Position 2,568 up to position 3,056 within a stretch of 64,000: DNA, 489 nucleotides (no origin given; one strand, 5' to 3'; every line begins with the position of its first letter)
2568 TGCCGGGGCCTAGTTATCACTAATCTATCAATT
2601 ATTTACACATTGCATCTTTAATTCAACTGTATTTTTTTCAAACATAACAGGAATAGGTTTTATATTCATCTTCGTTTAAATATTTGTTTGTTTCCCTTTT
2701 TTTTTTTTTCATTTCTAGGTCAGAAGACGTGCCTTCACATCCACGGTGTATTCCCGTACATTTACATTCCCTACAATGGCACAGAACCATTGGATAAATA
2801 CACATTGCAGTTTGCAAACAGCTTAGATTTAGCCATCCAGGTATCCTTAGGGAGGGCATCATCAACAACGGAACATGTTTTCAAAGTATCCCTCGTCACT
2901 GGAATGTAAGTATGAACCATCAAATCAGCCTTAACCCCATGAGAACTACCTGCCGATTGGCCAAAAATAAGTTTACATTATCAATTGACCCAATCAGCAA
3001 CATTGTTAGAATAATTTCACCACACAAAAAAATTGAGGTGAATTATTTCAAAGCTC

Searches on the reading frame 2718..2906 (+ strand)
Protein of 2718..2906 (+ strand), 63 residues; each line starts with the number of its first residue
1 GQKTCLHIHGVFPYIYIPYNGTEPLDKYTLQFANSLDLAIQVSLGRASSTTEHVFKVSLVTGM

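Call 73: search_solved_structures(query=window:2718-2906:+, max_evalue=0.01)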
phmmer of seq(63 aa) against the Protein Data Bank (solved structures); distinct sequences matched with E-value up to 0.01: 0.
